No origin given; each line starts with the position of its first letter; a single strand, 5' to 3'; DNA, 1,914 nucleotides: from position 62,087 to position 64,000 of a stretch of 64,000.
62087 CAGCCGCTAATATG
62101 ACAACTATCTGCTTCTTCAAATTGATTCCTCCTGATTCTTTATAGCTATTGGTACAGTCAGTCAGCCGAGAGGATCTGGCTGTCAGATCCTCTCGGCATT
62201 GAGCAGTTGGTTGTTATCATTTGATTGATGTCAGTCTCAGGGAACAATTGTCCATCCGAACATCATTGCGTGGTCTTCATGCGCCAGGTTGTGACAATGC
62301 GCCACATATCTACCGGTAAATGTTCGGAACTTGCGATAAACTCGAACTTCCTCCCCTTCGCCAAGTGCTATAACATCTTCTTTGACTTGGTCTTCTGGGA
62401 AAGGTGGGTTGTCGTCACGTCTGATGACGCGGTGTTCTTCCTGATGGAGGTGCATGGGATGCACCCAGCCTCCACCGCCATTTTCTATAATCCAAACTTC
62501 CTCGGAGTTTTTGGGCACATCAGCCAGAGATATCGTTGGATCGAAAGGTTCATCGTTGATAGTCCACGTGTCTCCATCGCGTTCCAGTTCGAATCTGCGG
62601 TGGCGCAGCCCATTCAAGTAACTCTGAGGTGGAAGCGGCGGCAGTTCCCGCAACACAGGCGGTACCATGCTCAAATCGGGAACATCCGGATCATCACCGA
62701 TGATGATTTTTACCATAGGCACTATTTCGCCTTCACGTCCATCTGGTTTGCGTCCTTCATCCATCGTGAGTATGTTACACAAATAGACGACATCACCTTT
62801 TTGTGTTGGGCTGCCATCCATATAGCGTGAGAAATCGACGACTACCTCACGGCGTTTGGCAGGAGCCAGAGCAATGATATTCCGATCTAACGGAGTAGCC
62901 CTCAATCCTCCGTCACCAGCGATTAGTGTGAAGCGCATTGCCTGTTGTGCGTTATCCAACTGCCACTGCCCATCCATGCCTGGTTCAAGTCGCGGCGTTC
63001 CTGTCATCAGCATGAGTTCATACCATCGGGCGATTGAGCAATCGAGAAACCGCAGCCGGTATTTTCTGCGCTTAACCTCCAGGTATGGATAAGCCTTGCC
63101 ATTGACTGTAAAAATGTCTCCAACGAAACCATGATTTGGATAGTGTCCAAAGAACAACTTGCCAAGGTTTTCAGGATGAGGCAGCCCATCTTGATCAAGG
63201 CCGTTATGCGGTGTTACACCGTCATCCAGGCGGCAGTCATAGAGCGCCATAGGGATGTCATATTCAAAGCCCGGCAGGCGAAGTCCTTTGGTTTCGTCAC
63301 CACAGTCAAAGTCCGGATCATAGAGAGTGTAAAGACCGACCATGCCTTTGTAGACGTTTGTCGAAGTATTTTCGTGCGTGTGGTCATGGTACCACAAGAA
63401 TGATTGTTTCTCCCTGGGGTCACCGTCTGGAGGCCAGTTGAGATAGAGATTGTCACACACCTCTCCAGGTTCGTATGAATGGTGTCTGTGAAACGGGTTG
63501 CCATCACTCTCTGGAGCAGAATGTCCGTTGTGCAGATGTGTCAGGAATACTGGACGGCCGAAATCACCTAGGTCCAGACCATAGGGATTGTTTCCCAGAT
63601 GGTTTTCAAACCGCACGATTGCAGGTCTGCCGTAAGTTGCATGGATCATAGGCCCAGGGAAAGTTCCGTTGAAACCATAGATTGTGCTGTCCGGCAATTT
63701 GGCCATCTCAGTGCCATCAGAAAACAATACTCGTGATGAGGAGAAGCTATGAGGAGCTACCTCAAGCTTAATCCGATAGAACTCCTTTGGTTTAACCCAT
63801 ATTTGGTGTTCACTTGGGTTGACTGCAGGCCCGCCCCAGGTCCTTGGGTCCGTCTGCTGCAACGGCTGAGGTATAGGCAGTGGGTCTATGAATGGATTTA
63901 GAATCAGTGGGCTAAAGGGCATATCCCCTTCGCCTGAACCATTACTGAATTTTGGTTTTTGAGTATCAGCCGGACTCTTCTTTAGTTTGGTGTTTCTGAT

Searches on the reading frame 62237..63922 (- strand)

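Call 62: search_protein_families(library=pfam, proteins=[window:62237-63922:-], max_evalue=0.001)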
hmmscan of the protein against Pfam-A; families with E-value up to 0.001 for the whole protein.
window:62237-63922:- (561 aa): 2 families
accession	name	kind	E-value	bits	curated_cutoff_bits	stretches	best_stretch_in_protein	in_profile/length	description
PF07731.20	Cu-oxidase_2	-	3.3e-19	69.5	20.4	1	448-557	17-131/137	Multicopper oxidase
PF07732.21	Cu-oxidase_3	-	1.3e-09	38.6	21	1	78-203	14-117/119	Multicopper oxidase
